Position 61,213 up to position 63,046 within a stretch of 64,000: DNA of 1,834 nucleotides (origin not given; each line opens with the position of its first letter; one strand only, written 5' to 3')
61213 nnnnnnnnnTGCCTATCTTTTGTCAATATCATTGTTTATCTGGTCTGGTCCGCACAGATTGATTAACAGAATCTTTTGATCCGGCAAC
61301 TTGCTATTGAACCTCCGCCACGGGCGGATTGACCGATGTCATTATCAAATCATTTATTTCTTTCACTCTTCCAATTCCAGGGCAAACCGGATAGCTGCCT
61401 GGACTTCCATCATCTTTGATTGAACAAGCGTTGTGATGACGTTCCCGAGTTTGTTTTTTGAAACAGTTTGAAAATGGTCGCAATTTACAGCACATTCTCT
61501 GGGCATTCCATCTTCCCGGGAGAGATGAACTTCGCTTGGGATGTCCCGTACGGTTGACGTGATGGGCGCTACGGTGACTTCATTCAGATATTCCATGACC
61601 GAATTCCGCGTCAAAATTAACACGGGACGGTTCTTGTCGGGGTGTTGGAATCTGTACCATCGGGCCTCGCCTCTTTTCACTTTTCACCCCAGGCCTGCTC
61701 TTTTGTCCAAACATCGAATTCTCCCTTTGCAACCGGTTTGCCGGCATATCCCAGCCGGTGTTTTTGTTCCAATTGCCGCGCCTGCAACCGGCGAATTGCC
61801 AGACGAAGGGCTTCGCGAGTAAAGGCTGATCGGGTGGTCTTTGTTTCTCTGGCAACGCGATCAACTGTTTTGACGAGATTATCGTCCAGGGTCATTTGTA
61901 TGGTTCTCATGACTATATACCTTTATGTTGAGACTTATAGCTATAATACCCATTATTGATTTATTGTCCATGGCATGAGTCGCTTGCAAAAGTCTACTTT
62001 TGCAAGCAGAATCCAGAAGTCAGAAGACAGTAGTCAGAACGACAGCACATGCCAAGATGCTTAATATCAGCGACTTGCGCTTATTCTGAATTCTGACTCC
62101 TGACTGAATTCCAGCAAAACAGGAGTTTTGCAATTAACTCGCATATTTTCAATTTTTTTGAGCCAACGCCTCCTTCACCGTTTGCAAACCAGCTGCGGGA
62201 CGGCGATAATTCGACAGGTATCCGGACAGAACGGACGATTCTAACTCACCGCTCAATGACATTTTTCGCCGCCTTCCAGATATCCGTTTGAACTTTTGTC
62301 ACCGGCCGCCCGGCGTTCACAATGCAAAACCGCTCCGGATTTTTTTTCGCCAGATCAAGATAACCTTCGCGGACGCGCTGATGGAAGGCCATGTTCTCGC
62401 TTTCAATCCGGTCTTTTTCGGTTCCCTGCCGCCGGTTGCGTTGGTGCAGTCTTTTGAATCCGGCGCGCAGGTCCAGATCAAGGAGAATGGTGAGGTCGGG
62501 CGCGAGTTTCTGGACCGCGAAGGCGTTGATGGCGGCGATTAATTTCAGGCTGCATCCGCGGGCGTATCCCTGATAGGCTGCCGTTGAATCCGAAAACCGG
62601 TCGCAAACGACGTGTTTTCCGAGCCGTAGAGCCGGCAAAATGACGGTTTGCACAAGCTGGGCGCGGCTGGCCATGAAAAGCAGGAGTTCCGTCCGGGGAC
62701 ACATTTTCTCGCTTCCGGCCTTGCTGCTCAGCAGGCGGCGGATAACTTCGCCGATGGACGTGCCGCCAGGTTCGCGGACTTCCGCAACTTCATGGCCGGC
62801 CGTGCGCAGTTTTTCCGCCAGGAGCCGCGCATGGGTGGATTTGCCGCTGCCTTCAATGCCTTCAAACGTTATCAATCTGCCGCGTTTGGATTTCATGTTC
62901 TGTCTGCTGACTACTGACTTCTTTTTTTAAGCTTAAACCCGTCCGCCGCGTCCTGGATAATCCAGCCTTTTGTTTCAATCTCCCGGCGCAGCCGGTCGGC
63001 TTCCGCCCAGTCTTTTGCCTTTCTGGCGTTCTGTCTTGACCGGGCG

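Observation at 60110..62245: Toxin-antitoxin island (BrnT/BrnA plus RHH/MazF-like) inserted between holB and tmk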

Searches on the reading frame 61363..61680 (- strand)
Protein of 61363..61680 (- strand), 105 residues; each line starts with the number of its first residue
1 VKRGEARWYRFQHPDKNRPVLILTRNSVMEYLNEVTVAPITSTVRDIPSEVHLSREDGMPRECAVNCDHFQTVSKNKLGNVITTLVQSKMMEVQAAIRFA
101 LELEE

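Call 3: search_protein_families(library=pfam, proteins=[window:61363-61680:-], max_evalue=0.01)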
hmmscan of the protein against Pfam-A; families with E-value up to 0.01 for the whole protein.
window:61363-61680:- (105 aa): 1 family
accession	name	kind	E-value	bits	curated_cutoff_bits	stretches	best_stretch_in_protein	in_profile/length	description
PF02452.23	PemK_toxin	-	1e-16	61.5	23.1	1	2-99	1-107/109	PemK-like, MazF-like toxin of type II toxin-antitoxin system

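Call 6: search_protein_families(library=ncbifam, proteins=[window:61363-61680:-], max_evalue=1)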
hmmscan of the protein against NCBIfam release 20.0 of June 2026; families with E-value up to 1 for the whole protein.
window:61363-61680:- (105 aa): 0 families

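Call 58: find_encoding_contigs(protein=window:61363-61680:-, flank=4000, max_places=10)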
Protein window:61363-61680:- (105 aa): 3 contigs read that carry it; 3 places shown.
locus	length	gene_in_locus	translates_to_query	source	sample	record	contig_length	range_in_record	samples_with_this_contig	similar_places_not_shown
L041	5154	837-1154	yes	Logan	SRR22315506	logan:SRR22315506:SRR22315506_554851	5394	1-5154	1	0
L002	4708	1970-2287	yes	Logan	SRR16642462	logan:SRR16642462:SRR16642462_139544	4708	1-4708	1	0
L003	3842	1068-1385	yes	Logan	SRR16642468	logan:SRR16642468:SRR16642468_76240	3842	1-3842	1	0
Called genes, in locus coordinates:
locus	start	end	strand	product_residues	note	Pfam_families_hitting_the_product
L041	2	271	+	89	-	?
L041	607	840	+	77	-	PF01402:RHH_1 (weak)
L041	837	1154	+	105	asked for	PF02452:PemK_toxin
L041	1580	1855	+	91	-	-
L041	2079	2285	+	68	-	-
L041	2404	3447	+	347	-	PF13177:DNA_pol3_delta2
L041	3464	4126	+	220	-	PF04468:PSP1, PF28472:PSP1_3rd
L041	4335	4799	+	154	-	PF01220:DHquinase_II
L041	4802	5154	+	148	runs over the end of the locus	PF00364:Biotin_lipoyl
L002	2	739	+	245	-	?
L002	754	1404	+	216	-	PF02223:Thymidylate_kin, PF13521:AAA_28 (weak)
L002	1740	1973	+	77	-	PF01402:RHH_1 (weak)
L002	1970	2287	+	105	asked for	PF02452:PemK_toxin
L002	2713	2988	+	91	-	-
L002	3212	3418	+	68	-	-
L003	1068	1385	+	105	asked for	PF02452:PemK_toxin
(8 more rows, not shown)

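Call 60: find_homologous_proteins(query=window:61363-61680:-, max_evalue=0.00001)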
Query window:61363-61680:- (105 aa): 7996 proteins with E <= 0.00001 among 8000 candidates; the best 120 are listed.
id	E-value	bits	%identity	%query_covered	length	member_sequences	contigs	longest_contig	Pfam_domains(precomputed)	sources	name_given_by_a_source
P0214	8.0e-56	204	89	99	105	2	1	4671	PF02452.24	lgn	-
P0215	1.2e-54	201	88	100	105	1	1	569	PF02452.24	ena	-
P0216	2.2e-54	200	87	100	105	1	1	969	PF02452.24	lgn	-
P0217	5.9e-54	198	87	100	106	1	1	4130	PF02452.24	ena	-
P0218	1.9e-53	197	88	98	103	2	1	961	PF02452.24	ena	-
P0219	2.6e-53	196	87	98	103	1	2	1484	PF02452.24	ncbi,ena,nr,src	ncbi:MAG TPA: type II toxin-antitoxin system PemK/MazF family toxin [bacterium]|nr:type II toxin-ant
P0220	7.0e-51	188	88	93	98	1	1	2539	PF02452.24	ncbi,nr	ncbi:MAG: type II toxin-antitoxin system PemK/MazF family toxin, partial [Kiritimatiellia bacterium]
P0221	1.1e-48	181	79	100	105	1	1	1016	PF02452.24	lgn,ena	-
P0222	3.3e-47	177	77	100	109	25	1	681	PF02452.24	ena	-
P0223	4.9e-47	176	76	99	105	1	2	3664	PF02452.24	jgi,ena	-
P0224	1.6e-45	171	76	98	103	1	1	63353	PF02452.24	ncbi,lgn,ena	-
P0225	4.3e-45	170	72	98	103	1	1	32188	PF02452.24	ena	-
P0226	4.6e-45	170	75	100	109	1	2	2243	PF02452.24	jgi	-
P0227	1.2e-44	168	76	98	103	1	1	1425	PF02452.24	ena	-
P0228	1.4e-44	168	74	98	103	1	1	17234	PF02452.24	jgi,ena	-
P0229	1.4e-44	168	75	98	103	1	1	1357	PF02452.24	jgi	jgi:mRNA interferase MazF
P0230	1.6e-44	168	71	99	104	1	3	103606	PF02452.24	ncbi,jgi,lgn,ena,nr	ncbi:MAG TPA: PemK family transcriptional regulator [Lentisphaeria bacterium]|nr:MAG: PemK family tr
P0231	1.6e-44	168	75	98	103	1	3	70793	PF02452.24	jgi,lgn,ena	-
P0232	1.7e-44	168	75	98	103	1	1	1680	PF02452.24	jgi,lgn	jgi:mRNA interferase MazF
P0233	2.3e-44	168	75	98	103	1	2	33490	PF02452.24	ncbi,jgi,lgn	jgi:mRNA interferase MazF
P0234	3.2e-44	167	71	98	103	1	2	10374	PF02452.24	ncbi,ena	-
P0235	3.7e-44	167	71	98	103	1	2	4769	PF02452.24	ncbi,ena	-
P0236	3.8e-44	167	72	98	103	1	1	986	PF02452.24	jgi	-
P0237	3.9e-44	167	75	98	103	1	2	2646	PF02452.24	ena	-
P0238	3.9e-44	167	75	98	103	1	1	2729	PF02452.24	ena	-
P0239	3.9e-44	167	76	98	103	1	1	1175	PF02452.24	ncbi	-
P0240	3.9e-44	167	75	98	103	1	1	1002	PF02452.24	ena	-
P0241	4.0e-44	167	70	98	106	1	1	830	PF02452.24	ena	-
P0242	4.4e-44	167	75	98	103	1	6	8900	PF02452.24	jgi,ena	-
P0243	4.4e-44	167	75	98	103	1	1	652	PF02452.24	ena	-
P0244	4.5e-44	167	73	98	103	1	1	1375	PF02452.24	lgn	-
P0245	4.5e-44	167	75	98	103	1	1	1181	PF02452.24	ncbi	-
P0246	5.6e-44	166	74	98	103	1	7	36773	PF02452.24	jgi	jgi:mRNA interferase MazF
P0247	6.1e-44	166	75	98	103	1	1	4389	PF02452.24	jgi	jgi:mRNA interferase MazF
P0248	6.2e-44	166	74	98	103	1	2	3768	PF02452.24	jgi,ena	-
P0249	6.2e-44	166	73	98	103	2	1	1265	PF02452.24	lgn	-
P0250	6.3e-44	166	72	98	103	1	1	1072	PF02452.24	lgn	-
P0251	7.4e-44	166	71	98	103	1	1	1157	PF02452.24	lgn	-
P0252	7.5e-44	166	75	98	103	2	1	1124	PF02452.24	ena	-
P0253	8.2e-44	166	70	98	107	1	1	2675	PF02452.24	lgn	-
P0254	8.3e-44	166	75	98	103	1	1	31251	PF02452.24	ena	-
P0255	8.5e-44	166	75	98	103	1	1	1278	PF02452.24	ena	-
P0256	8.6e-44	166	71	98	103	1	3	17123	PF02452.24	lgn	-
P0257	8.8e-44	166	76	98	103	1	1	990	PF02452.24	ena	-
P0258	9.9e-44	165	74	98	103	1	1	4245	PF02452.24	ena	-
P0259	9.9e-44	165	74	98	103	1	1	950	PF02452.24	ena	-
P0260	1.0e-43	165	71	98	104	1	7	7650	PF02452.24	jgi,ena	jgi:mRNA interferase MazF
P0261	1.1e-43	165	74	96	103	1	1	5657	PF02452.24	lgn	-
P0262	1.1e-43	165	71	98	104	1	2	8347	PF02452.24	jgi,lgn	jgi:mRNA interferase MazF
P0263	1.1e-43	165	70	98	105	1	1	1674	PF02452.24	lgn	-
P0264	1.2e-43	165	74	98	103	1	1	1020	PF02452.24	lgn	-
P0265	1.2e-43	165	74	98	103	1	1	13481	PF02452.24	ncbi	-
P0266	1.2e-43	165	74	98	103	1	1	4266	PF02452.24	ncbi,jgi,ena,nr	ncbi:MAG: type II toxin-antitoxin system PemK/MazF family toxin [Deltaproteobacteria bacterium]|nr:t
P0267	1.2e-43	165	75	98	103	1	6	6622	PF02452.24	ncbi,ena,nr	ncbi:MAG: PemK family transcriptional regulator [Deltaproteobacteria bacterium RBG_16_49_23]|nr:MAG:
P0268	1.2e-43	165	74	98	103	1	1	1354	PF02452.24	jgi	-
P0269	1.2e-43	165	75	98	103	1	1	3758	PF02452.24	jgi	jgi:mRNA interferase MazF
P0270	1.2e-43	165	75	98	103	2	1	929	PF02452.24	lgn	-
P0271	1.2e-43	165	73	98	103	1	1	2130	PF02452.24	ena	-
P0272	1.3e-43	165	74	98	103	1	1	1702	PF02452.24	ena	-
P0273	1.4e-43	165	72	98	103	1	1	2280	PF02452.24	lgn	-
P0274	1.4e-43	165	74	98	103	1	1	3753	PF02452.24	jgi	jgi:mRNA interferase MazF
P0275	1.4e-43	165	74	98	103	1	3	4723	PF02452.24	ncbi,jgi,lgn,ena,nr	ncbi:MAG: type II toxin-antitoxin system PemK/MazF family toxin [Proteobacteria bacterium]|nr:type I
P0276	1.5e-43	165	76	98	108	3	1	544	PF02452.24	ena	-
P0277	1.6e-43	165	74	98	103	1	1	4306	PF02452.24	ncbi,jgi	jgi:mRNA interferase MazF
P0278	1.6e-43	165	74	98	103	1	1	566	PF02452.24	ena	-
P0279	1.6e-43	165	75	98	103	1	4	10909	PF02452.24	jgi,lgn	jgi:mRNA interferase MazF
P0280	1.6e-43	165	74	98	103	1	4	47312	PF02452.24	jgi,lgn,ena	-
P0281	1.6e-43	165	75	98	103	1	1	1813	PF02452.24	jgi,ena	-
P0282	1.6e-43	165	74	98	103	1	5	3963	PF02452.24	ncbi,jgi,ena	-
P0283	1.7e-43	165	74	98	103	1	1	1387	PF02452.24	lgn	-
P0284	1.7e-43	165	73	98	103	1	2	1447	PF02452.24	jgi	-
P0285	1.7e-43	165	74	98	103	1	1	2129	PF02452.24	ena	-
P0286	1.7e-43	165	75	98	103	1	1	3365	PF02452.24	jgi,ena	-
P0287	1.9e-43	165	71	100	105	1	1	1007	PF02452.24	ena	-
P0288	1.9e-43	165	71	98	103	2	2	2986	PF02452.24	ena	-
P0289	1.9e-43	165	-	-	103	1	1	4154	PF02452.24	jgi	jgi:mRNA interferase MazF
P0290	1.9e-43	165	71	98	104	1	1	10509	PF02452.24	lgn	-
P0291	1.9e-43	165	71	98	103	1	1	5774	PF02452.24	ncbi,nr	ncbi:MAG: type II toxin-antitoxin system PemK/MazF family toxin [Desulfuromusa sp.]|nr:type II toxin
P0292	1.9e-43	165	74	98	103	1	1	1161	PF02452.24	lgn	-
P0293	2.3e-43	164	75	98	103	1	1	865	PF02452.24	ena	-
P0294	2.3e-43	164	74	98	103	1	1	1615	PF02452.24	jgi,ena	jgi:mRNA interferase MazF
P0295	2.3e-43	164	74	98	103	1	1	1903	PF02452.24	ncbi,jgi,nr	ncbi:MAG: type II toxin-antitoxin system PemK/MazF family toxin [Deltaproteobacteria bacterium]|jgi:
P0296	2.3e-43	164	73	98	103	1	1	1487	PF02452.24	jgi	jgi:mRNA interferase MazF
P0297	2.3e-43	164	73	98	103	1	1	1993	PF02452.24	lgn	-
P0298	2.3e-43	164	73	98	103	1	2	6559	PF02452.24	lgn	-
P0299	2.3e-43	164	70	99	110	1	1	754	PF02452.24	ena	-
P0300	2.3e-43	164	72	98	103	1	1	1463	PF02452.24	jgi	jgi:mRNA interferase MazF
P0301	2.4e-43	164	74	98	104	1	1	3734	PF02452.24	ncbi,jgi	-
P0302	2.6e-43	164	70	98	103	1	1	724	PF02452.24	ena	-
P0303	2.6e-43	164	73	98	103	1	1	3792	PF02452.24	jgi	jgi:mRNA interferase MazF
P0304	2.7e-43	164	74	98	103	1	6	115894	PF02452.24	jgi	jgi:mRNA interferase MazF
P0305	2.7e-43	164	71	96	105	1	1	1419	PF02452.24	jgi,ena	-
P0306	2.7e-43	164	73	98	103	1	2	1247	PF02452.24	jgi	jgi:mRNA interferase MazF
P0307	2.8e-43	164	71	98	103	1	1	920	PF02452.24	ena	-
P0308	2.8e-43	164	72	98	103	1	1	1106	PF02452.24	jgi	jgi:mRNA interferase MazF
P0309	2.8e-43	164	75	98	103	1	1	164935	PF02452.24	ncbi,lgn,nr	ncbi:MAG: type II toxin-antitoxin system PemK/MazF family toxin [Thermodesulfobacteriota bacterium]|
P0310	3.2e-43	164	72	98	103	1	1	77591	PF02452.24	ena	-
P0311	3.2e-43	164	74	98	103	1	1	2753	PF02452.24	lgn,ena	-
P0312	3.2e-43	164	71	98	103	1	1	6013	PF02452.24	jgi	jgi:mRNA interferase MazF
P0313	3.2e-43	164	73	98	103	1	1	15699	PF02452.24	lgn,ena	-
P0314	3.2e-43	164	72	98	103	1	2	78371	PF02452.24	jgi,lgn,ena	-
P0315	3.2e-43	164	72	98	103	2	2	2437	PF02452.24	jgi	jgi:mRNA interferase MazF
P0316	3.3e-43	164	71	98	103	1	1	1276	PF02452.24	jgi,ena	-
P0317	3.3e-43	164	75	98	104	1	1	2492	PF02452.24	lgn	-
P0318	3.3e-43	164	72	98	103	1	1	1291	PF02452.24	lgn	-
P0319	3.6e-43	164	73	98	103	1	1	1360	PF02452.24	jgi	-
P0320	3.6e-43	164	72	98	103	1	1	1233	PF02452.24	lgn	-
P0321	3.6e-43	164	71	98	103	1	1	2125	PF02452.24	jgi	-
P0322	3.6e-43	164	71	98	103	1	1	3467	PF02452.24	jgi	jgi:mRNA interferase MazF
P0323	3.7e-43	164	68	98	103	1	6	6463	PF02452.24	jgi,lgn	jgi:mRNA interferase MazF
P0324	3.7e-43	164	73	98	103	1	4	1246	PF02452.24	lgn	-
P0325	3.7e-43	164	72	98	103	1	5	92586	PF02452.24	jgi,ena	-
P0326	3.7e-43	164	72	98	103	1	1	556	PF02452.24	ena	-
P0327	3.7e-43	164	72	98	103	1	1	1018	PF02452.24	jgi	jgi:mRNA interferase MazF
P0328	3.7e-43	164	72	98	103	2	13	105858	PF02452.24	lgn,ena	-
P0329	3.7e-43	164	73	98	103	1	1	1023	PF02452.24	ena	-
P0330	3.8e-43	164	72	98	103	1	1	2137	PF02452.24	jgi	jgi:mRNA interferase MazF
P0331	3.8e-43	164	75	98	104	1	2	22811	PF02452.24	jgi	jgi:mRNA interferase MazF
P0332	3.8e-43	164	69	98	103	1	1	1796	PF02452.24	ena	-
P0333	3.8e-43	164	71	98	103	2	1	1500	PF02452.24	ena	-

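Call 61: find_encoding_contigs(protein=P0214, flank=4000, max_places=3)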
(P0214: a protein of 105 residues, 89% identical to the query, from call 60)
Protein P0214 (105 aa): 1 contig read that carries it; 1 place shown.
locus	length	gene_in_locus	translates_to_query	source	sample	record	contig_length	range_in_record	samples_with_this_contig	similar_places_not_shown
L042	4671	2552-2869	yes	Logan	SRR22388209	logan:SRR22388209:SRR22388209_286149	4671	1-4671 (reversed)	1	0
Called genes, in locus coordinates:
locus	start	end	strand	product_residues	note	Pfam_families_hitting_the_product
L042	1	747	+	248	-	?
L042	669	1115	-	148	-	PF02367:TsaE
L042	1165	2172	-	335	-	PF00586:AIRS, PF02769:AIRS_C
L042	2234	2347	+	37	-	-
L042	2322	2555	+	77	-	PF01402:RHH_1 (weak)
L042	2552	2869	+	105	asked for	PF02452:PemK_toxin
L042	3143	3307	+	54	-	-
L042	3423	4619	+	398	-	PF18731:HEPN_Swt1 (weak)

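Call 62: find_encoding_contigs(protein=P0217, flank=4000, max_places=3)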
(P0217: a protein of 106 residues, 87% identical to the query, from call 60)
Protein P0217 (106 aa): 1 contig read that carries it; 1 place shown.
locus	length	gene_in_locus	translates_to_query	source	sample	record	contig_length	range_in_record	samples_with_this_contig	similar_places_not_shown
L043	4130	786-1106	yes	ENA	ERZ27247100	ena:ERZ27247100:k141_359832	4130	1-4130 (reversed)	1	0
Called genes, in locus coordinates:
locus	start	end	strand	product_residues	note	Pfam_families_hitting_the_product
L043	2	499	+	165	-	?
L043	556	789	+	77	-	-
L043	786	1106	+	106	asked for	PF02452:PemK_toxin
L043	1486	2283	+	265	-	PF00144:Beta-lactamase (weak), PF13354:Beta-lactamase2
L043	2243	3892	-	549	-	PF02776:TPP_enzyme_N, PF00205:TPP_enzyme_M, PF02775:TPP_enzyme_C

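Call 67: search_solved_structures(query=window:61363-61680:-, max_evalue=0.001, show_alignments=2)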
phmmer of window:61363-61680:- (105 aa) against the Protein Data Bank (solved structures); distinct sequences matched with E-value up to 0.001: 8.
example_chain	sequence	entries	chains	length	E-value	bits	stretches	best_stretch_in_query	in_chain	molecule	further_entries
5uct_A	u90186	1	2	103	1.5e-14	57.4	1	13-103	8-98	Endoribonuclease MazF3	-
5cca_A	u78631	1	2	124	2.4e-14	56.8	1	13-103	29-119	Endoribonuclease MazF3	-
5xe2_A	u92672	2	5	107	2.1e-05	28.2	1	16-103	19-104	Endoribonuclease MazF4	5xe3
4of1_A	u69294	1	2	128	0.00034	24.3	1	18-103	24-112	mRNA interferase MazF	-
2mf2_A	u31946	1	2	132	0.00036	24.2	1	18-103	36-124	mRNA interferase MazF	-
4mzm_A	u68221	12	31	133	0.00037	24.1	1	18-103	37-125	mRNA interferase MazF | MazF mRNA interferase | Endoribonuclease MazF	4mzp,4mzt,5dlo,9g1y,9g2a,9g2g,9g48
7bxy_A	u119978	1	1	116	0.00039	24.1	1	18-103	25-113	mRNA interferase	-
4hke_A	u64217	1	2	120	0.00043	23.9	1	18-103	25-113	Addiction module toxin component PemK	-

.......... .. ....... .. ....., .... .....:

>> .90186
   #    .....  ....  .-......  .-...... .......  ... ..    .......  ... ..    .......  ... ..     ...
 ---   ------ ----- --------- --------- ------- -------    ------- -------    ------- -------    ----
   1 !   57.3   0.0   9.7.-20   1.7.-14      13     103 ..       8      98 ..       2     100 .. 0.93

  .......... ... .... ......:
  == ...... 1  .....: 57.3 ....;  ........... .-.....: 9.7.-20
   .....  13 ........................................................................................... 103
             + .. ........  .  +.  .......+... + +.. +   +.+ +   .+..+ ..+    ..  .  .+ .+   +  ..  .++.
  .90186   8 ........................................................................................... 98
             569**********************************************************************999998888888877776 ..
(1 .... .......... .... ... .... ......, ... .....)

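Call 92: search_protein_families(library=padloc, proteins=[window:61363-61680:-], max_evalue=0.01)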
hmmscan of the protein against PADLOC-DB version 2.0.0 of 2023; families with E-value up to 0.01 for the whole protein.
window:61363-61680:- (105 aa): 0 families

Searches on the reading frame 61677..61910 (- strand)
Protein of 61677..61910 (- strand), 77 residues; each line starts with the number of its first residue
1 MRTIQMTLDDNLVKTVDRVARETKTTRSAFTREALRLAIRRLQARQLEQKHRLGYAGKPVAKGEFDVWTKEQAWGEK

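Call 3: search_protein_families(library=pfam, proteins=[window:61677-61910:-], max_evalue=0.01)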
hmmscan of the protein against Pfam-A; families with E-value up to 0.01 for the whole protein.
window:61677-61910:- (77 aa): 1 family
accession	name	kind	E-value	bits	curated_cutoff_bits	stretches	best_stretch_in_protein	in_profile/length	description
PF01402.27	RHH_1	-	3.4e-06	27.3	20.5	1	7-41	5-39/39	Ribbon-helix-helix protein, copG family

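Call 6: search_protein_families(library=ncbifam, proteins=[window:61677-61910:-], max_evalue=1)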
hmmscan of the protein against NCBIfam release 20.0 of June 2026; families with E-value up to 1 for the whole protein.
window:61677-61910:- (77 aa): 7 families
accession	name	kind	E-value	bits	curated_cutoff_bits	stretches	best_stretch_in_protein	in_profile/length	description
NF053762.1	aCcr1_fam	equivalog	5e-05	23.1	60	1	8-37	7-36/38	aCcr1 family cell cycle regulator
NF041551.1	YlcI_YnfO_N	subfamily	0.00025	21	30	1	3-41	4-41/42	YlcI/YnfO family protein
NF002815.0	PRK02967.1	equivalog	0.0014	18.6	83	1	1-51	1-52/139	nickel-responsive transcriptional regulator NikR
NF048017.1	antitoxin_RelB_like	equivalog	0.0016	18.6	50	1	8-47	2-41/70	type II toxin-antitoxin system RelB family antitoxin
TIGR02793.1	nikR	equivalog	0.0024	18.1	175.45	1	4-48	3-48/129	nickel-responsive transcriptional regulator NikR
NF050104.1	TA_MazE_antitoxin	equivalog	0.012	16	65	1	4-50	2-45/69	type II toxin-antitoxin system MazE family antitoxin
NF000791.0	PRK00053.2-2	equivalog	0.092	11.9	218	1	29-70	223-264/340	alanine racemase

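Call 86: search_protein_families(library=pfam, proteins=[window:61677-61910:-], max_evalue=1)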
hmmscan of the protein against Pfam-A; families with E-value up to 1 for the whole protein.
window:61677-61910:- (77 aa): 5 families
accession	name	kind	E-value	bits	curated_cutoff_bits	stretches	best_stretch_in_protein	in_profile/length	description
PF01402.27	RHH_1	-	3.4e-06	27.3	20.5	1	7-41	5-39/39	Ribbon-helix-helix protein, copG family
PF15919.11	HicB_lk_antitox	-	0.048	14.3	27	1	4-31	92-119/123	HicB_like antitoxin of bacterial toxin-antitoxin system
PF07704.17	PSK_trans_fac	-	0.06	14.7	28.3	1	14-51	12-47/82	Rv0623-like transcription factor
PF14695.11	LINES_C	-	0.21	11.5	27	1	34-47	7-20/37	Lines C-terminus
PF09957.15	VapB_antitoxin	-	0.24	11.7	23.4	1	5-47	4-44/47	Bacterial antitoxin of type II TA system, VapB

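Call 92: search_protein_families(library=padloc, proteins=[window:61677-61910:-], max_evalue=0.01)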
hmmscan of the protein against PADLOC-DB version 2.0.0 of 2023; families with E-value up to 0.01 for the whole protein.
window:61677-61910:- (77 aa): 0 families

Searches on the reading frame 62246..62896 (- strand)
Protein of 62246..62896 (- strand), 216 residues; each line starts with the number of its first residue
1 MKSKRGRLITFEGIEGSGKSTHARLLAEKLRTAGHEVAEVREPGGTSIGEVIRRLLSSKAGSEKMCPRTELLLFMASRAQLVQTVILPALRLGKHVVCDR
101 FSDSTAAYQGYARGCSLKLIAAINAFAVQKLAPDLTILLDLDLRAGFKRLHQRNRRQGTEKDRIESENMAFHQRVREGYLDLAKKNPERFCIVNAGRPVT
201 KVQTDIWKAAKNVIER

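Call 3: search_protein_families(library=pfam, proteins=[window:62246-62896:-], max_evalue=0.01)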
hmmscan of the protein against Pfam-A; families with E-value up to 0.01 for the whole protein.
window:62246-62896:- (216 aa): 7 families
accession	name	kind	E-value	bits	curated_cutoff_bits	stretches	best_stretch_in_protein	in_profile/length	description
PF02223.23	Thymidylate_kin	-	1.9e-53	181.4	27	1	11-206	1-185/185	Thymidylate kinase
PF13521.12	AAA_28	-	2.7e-06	28.1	27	1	9-164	2-136/164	AAA domain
PF13238.12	AAA_18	-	4.2e-05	24.4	29.4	1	9-166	1-124/128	AAA domain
PF13401.12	AAA_22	-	9.3e-05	23.2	27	1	5-65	4-64/130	AAA domain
PF13671.12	AAA_33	-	0.00011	23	27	1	8-175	1-140/143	AAA domain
PF13207.12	AAA_17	-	0.00096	19.9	27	0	13-34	2-20/136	AAA domain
PF01712.25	dNK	-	0.0037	17.5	27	0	116-158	105-148/203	Deoxynucleoside kinase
